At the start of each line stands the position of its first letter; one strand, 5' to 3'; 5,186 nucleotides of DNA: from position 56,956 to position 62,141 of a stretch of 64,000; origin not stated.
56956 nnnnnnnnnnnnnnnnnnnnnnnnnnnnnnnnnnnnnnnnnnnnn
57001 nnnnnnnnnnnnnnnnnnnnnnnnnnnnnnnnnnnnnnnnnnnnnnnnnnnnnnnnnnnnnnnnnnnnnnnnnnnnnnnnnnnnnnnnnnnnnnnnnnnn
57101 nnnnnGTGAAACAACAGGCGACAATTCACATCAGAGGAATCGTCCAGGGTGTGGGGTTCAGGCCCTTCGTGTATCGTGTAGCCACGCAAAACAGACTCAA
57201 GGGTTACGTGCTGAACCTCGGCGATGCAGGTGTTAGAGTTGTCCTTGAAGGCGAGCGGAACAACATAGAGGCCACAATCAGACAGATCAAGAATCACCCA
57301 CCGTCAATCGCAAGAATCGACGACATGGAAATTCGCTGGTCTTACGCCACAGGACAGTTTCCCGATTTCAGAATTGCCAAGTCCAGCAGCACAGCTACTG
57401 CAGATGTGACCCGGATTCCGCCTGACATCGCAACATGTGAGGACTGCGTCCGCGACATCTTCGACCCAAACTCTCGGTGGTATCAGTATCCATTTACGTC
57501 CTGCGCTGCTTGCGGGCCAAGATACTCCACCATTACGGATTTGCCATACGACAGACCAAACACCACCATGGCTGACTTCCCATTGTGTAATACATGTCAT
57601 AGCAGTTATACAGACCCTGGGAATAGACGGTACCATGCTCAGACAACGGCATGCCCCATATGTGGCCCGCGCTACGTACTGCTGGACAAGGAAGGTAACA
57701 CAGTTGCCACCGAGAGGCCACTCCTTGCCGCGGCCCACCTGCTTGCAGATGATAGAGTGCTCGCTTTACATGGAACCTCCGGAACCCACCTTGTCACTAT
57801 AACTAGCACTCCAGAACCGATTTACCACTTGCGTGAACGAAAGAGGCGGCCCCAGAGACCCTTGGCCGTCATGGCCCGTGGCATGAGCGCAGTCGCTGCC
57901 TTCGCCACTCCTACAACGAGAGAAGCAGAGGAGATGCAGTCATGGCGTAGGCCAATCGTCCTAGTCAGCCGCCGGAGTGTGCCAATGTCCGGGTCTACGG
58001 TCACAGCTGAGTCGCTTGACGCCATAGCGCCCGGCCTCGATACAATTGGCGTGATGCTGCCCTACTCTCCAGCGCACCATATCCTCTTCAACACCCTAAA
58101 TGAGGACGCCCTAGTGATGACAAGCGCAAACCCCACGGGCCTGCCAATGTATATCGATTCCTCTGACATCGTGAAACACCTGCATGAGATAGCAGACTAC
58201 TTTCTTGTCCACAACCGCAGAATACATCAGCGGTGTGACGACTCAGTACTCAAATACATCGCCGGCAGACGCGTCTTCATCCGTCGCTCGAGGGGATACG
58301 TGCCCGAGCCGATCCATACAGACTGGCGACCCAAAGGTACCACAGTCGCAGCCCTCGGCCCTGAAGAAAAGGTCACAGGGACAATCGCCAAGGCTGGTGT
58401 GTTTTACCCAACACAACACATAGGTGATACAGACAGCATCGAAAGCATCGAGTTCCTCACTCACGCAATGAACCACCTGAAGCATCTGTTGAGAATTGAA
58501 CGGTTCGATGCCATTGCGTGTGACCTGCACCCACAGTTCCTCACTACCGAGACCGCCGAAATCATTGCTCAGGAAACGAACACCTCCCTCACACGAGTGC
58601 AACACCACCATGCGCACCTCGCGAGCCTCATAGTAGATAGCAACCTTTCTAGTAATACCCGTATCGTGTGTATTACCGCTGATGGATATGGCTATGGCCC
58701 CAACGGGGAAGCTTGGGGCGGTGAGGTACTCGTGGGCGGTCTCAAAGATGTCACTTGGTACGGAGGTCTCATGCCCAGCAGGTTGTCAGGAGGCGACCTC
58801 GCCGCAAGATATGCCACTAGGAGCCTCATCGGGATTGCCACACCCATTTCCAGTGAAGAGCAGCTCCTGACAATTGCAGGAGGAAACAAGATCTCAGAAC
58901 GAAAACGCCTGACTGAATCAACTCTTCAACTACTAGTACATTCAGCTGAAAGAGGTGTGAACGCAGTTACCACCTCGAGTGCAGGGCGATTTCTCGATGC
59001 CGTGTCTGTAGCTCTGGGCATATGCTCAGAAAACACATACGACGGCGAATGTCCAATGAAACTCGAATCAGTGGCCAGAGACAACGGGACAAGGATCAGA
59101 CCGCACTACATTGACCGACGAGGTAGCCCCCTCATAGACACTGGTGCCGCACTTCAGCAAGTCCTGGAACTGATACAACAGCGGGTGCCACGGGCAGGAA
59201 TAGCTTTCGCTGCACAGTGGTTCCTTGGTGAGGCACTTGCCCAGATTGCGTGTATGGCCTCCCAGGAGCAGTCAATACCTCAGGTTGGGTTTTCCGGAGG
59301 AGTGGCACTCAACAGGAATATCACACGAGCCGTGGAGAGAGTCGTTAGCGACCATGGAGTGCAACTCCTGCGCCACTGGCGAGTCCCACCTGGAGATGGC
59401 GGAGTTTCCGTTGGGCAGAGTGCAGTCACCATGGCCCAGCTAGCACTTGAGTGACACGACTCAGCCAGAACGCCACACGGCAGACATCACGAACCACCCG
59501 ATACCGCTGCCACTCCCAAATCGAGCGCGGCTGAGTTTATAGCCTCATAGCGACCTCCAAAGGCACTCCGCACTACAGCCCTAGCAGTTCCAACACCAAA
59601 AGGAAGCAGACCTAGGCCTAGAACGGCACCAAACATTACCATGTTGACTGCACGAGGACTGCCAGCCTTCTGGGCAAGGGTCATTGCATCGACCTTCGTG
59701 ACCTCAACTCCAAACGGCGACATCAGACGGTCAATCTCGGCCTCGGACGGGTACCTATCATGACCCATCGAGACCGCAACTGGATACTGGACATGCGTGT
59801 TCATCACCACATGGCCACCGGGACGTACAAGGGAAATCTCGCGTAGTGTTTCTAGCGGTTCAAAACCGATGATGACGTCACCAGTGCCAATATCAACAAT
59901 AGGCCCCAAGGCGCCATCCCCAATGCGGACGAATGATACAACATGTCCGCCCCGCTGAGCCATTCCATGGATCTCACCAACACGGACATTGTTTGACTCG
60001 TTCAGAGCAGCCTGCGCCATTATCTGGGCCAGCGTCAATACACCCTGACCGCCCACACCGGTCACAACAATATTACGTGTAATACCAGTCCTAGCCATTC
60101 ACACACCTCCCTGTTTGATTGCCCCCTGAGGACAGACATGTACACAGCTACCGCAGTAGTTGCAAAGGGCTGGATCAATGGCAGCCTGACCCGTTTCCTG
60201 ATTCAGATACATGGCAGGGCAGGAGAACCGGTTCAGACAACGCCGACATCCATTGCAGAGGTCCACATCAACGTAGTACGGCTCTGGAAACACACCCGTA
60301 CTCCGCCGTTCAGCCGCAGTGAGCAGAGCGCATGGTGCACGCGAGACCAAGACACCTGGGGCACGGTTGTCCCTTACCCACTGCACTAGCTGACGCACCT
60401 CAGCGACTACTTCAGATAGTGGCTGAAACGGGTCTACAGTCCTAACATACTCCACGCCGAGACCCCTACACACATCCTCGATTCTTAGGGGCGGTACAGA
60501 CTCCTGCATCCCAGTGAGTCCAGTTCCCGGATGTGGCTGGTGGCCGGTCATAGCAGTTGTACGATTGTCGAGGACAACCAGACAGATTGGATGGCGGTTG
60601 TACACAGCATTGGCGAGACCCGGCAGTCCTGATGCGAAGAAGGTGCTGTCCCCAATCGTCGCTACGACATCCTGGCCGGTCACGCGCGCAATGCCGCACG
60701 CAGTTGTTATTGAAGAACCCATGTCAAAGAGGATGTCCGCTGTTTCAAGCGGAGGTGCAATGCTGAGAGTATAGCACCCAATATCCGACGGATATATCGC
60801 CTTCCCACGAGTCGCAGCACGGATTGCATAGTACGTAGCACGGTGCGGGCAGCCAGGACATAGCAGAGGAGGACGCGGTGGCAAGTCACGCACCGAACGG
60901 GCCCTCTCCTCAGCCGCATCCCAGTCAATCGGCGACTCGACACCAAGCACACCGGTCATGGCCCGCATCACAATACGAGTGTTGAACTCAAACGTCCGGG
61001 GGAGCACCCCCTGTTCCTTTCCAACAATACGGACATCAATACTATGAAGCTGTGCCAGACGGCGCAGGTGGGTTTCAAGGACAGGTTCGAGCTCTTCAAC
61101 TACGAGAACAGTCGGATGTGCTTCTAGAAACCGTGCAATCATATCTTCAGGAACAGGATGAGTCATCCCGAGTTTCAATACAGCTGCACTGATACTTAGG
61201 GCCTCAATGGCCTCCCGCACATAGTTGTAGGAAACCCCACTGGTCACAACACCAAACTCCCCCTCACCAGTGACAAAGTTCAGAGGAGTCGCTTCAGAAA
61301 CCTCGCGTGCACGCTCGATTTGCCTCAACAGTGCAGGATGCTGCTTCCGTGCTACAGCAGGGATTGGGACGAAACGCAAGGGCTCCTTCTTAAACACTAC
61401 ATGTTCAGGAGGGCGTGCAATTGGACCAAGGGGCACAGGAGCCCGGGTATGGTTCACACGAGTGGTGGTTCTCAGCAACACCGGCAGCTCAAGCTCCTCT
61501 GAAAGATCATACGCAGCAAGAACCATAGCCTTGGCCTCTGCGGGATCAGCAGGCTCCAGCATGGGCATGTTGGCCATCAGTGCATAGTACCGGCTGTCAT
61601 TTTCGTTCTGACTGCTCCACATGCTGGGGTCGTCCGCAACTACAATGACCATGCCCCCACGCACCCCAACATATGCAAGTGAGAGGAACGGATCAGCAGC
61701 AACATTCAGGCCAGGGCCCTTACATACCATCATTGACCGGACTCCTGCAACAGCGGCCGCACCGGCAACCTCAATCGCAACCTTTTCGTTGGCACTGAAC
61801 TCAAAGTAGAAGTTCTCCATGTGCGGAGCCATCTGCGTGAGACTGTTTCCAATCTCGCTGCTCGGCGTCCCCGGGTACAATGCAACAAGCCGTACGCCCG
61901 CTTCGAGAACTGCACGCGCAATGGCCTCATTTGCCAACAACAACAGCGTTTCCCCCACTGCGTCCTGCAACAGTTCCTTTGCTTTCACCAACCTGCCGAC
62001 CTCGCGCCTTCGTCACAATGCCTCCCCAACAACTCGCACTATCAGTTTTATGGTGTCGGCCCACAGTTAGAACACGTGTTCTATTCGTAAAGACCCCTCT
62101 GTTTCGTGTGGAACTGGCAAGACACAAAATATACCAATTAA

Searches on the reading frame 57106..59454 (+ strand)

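Call 53: search_protein_families(library=pfam, proteins=[window:57106-59454:+], max_evalue=0.0001)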
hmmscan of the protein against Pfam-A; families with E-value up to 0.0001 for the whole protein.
window:57106-59454:+ (782 aa): 5 families
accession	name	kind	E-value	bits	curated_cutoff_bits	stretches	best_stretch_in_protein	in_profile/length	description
PF22521.2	HypF_C_2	-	3e-56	191.3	27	1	523-771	2-241/241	Carbamoyltransferase, Kae1-like Domain, second subdomain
PF01300.24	Sua5_yciO_yrdC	-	6.8e-32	110.8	25.1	1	212-395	2-178/178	Telomere recombination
PF07503.17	zf-HYPF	-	3.6e-27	94.3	23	2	160-192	1-33/34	HypF finger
PF17788.7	HypF_C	-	8e-24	84.7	23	1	412-511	4-99/99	HypF Kae1-like domain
PF00708.24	Acylphosphatase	-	1.6e-22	80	22.5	1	6-90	2-85/85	Acylphosphatase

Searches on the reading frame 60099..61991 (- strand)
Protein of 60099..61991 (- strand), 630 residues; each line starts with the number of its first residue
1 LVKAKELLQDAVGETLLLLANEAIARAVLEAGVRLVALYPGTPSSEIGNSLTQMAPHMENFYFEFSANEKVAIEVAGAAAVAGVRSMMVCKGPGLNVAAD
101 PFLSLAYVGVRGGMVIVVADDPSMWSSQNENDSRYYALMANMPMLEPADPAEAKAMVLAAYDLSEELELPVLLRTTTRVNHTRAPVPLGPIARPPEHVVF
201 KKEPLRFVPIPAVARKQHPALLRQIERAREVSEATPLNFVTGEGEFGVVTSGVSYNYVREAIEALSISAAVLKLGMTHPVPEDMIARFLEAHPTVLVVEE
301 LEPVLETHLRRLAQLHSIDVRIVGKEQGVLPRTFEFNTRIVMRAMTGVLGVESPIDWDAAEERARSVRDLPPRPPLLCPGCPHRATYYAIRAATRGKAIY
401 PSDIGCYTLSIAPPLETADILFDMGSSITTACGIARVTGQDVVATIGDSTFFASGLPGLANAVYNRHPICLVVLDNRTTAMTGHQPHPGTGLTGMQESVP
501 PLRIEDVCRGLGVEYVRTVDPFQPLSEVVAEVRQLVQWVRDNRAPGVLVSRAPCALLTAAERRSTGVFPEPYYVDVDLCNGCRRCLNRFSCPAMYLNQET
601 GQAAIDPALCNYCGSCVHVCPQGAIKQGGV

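Call 53: search_protein_families(library=pfam, proteins=[window:60099-61991:-], max_evalue=0.0001)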
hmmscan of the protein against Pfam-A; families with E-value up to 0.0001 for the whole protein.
window:60099-61991:- (630 aa): 8 families
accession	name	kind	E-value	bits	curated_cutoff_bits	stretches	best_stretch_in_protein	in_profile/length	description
PF02775.26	TPP_enzyme_C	-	1.5e-20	74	21.9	1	403-533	1-141/151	Thiamine pyrophosphate enzyme, C-terminal TPP binding domain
PF01855.24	POR_N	-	1.1e-15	58.4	27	1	27-196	2-175/231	Pyruvate flavodoxin/ferredoxin oxidoreductase, thiamine diP-bdg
PF00037.32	Fer4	-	2.7e-09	36.9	21.1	1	604-626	2-24/24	4Fe-4S binding domain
PF13237.11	Fer4_10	-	8.9e-07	29.2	25.5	1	573-621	3-53/53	4Fe-4S dicluster domain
PF13187.11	Fer4_9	-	4.6e-05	23.8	27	1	579-625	2-52/52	4Fe-4S dicluster domain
PF12838.12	Fer4_7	-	5.4e-05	24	27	1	579-624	2-52/52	4Fe-4S dicluster domain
PF12797.12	Fer4_2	-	7e-05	23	24.5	0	572-593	3-22/22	4Fe-4S binding domain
PF02776.23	TPP_enzyme_N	-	8.7e-05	22.7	26.8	0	21-99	4-80/119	Thiamine pyrophosphate enzyme, N-terminal TPP binding domain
